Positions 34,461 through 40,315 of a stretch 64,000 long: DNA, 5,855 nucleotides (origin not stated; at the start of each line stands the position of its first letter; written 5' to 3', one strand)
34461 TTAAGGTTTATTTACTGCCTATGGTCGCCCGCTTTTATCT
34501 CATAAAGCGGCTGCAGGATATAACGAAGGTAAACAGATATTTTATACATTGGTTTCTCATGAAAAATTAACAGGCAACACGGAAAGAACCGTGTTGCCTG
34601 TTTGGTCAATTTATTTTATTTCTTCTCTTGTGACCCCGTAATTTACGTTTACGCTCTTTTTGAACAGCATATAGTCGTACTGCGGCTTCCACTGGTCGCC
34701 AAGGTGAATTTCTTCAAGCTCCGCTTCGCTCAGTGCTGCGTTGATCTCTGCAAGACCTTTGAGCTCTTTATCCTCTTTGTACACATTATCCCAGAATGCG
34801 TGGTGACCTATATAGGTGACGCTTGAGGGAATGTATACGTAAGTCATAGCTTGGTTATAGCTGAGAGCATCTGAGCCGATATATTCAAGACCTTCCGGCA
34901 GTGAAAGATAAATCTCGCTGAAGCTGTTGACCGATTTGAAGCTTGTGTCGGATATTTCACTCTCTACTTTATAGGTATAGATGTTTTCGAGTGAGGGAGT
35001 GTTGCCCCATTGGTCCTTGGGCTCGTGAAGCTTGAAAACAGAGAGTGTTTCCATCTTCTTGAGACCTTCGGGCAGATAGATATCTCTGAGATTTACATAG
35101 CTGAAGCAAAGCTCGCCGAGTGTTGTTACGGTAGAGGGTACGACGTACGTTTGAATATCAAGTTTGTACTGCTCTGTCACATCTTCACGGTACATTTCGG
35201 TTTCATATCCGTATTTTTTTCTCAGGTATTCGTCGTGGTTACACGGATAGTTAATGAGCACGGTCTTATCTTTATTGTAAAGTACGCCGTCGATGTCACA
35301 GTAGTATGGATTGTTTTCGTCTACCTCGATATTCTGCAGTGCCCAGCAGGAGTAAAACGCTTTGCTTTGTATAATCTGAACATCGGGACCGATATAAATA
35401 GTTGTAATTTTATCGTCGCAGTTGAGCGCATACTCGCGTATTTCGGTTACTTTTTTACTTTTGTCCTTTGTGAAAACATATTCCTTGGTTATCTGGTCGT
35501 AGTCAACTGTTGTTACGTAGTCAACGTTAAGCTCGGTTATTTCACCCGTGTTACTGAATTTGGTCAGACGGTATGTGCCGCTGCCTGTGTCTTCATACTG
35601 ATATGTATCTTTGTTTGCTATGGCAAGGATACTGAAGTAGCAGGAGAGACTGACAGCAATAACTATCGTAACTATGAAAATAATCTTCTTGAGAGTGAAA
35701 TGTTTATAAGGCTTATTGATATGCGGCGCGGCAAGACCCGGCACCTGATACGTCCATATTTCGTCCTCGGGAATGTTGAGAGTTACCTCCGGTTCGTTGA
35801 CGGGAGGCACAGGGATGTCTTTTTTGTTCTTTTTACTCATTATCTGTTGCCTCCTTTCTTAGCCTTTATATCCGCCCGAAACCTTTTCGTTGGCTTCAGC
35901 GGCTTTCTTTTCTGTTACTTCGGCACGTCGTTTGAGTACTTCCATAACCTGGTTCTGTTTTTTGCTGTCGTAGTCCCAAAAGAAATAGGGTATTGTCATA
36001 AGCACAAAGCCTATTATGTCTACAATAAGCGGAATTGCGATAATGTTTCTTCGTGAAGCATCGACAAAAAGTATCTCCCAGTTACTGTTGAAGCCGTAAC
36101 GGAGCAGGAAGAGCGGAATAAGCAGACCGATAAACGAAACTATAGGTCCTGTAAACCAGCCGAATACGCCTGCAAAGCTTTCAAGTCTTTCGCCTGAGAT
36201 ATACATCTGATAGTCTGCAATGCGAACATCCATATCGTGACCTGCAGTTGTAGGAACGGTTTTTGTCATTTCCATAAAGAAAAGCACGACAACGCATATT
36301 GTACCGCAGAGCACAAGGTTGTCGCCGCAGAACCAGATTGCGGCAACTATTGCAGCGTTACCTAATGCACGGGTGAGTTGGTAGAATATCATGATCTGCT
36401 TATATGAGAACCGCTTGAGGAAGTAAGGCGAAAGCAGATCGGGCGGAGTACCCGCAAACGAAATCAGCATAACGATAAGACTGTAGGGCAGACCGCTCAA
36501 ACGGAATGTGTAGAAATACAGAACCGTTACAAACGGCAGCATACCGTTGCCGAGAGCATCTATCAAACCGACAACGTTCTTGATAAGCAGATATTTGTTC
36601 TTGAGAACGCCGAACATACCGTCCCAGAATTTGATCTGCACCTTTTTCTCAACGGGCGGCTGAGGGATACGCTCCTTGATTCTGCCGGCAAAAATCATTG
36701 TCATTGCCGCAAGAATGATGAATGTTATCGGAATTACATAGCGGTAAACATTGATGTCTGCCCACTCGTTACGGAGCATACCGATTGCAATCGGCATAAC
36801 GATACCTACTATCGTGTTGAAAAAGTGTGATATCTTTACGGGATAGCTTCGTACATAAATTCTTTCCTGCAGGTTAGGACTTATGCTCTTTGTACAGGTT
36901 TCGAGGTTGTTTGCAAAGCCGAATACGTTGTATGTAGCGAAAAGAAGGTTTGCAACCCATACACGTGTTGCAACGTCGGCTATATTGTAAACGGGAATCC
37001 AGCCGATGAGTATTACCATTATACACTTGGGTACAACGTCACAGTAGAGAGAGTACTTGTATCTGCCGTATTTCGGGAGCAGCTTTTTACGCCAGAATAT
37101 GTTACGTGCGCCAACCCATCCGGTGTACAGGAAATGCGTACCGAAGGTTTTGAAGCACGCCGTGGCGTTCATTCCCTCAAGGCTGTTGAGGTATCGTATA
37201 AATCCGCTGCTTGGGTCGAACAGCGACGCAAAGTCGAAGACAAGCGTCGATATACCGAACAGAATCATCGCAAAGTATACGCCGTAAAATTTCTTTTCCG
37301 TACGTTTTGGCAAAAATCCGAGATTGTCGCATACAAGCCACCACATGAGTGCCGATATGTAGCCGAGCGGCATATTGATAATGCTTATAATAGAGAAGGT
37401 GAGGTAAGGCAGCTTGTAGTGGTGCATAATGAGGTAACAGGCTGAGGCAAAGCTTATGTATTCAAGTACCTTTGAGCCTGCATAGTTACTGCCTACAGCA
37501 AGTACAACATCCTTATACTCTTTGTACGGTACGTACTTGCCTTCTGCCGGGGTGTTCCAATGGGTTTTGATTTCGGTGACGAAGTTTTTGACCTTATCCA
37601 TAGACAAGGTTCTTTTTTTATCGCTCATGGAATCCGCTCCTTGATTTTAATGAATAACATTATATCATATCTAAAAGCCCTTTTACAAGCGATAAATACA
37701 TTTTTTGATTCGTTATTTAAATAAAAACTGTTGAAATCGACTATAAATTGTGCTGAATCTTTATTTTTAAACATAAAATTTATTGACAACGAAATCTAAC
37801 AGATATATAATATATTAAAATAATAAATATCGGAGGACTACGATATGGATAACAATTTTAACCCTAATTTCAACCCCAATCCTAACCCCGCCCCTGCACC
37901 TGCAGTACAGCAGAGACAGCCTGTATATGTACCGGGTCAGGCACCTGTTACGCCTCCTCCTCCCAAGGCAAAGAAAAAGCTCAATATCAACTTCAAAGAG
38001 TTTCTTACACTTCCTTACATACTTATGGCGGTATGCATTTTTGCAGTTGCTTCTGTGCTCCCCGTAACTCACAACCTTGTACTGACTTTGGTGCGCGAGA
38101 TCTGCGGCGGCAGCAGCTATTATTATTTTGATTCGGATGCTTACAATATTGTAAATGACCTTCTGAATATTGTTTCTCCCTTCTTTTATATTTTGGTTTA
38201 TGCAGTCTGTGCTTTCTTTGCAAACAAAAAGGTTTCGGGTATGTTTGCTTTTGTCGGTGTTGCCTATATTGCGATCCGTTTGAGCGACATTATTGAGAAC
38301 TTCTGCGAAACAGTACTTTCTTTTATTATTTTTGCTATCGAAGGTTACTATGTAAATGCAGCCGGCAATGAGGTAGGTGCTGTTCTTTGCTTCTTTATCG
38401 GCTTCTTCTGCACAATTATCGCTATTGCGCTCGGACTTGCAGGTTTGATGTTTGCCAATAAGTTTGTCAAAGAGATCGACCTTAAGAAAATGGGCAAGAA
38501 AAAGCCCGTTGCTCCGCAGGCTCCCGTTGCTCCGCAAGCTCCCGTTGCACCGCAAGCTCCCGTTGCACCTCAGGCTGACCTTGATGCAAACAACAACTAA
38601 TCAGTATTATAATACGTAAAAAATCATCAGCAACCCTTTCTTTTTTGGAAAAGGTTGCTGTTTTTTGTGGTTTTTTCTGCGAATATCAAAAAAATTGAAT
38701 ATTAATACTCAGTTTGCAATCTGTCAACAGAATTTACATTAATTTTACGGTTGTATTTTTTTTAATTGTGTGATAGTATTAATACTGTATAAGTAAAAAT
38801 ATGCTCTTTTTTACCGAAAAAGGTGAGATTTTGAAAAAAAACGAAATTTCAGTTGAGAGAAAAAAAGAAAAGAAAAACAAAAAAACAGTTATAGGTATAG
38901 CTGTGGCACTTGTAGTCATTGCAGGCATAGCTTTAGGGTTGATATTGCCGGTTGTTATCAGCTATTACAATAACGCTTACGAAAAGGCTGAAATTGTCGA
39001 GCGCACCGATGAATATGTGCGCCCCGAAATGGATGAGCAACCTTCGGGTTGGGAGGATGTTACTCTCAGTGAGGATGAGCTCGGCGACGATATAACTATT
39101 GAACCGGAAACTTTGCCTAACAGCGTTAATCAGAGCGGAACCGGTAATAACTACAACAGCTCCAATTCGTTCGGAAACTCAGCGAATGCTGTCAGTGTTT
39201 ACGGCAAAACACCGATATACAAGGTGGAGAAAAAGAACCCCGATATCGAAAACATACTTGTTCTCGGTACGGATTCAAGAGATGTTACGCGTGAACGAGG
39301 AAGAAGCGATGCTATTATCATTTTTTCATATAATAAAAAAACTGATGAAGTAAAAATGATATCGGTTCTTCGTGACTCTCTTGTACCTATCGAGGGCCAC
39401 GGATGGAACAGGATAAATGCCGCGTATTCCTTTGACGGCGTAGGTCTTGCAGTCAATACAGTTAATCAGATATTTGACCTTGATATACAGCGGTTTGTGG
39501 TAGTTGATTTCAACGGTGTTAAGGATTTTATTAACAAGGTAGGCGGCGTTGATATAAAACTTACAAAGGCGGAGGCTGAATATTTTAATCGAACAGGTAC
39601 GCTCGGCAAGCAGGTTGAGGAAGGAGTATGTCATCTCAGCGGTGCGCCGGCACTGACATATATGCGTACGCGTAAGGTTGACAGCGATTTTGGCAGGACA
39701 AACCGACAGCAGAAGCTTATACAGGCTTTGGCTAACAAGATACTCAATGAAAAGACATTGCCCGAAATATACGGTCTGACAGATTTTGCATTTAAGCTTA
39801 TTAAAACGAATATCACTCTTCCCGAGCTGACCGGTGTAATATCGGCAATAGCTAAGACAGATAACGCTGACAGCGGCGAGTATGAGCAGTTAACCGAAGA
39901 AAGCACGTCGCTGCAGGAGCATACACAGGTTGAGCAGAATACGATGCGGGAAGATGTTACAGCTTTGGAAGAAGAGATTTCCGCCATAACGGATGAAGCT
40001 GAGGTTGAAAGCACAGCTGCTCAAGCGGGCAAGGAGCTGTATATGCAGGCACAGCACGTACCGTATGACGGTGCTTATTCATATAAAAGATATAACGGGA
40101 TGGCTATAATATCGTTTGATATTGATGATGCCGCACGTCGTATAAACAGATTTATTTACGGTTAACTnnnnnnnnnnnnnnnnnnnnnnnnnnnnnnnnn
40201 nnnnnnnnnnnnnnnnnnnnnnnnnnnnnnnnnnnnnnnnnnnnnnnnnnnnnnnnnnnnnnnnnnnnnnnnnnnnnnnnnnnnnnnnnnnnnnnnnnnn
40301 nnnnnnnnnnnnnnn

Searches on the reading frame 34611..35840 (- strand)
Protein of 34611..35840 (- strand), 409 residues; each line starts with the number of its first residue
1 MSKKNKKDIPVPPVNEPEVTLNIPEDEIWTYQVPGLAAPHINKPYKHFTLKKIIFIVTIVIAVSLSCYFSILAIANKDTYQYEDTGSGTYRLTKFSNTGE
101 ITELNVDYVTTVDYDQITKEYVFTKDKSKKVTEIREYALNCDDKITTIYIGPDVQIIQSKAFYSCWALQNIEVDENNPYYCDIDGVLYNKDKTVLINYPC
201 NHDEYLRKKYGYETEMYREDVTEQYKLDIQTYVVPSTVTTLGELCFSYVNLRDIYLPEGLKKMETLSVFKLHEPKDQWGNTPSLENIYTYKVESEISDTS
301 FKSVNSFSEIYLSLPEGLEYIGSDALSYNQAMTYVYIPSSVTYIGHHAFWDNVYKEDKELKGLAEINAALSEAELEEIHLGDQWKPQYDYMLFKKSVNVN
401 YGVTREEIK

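Call 8: search_protein_families(library=pfam, proteins=[window:34611-35840:-], max_evalue=0.001)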
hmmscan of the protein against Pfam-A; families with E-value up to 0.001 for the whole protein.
window:34611-35840:- (409 aa): 1 family
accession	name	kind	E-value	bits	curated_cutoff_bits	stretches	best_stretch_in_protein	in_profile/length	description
PF13306.12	LRR_5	-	3.3e-26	92.1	27.7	3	228-352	12-123/127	BspA type Leucine rich repeat region (6 copies)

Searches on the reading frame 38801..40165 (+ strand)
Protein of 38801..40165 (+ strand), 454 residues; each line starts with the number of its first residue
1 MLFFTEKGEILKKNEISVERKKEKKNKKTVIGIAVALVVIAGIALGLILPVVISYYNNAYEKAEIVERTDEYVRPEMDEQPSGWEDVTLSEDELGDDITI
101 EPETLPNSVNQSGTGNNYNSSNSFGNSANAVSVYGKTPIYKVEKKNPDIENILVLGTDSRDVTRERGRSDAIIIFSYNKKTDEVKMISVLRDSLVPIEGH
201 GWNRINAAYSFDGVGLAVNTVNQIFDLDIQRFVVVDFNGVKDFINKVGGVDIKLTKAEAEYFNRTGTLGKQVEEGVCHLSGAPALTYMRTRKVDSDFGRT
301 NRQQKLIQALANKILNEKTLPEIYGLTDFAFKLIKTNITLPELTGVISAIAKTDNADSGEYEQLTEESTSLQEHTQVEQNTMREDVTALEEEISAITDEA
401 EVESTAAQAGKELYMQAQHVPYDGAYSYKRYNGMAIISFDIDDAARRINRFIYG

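Call 7: search_protein_families(library=pfam, proteins=[window:38801-40165:+], max_evalue=0.001)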
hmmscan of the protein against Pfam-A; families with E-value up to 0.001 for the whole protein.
window:38801-40165:+ (454 aa): 1 family
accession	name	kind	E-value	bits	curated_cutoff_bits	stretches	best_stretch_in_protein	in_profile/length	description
PF03816.19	LytR_cpsA_psr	-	1.8e-36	126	24.6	1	168-315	1-149/150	LytR_cpsA_psr family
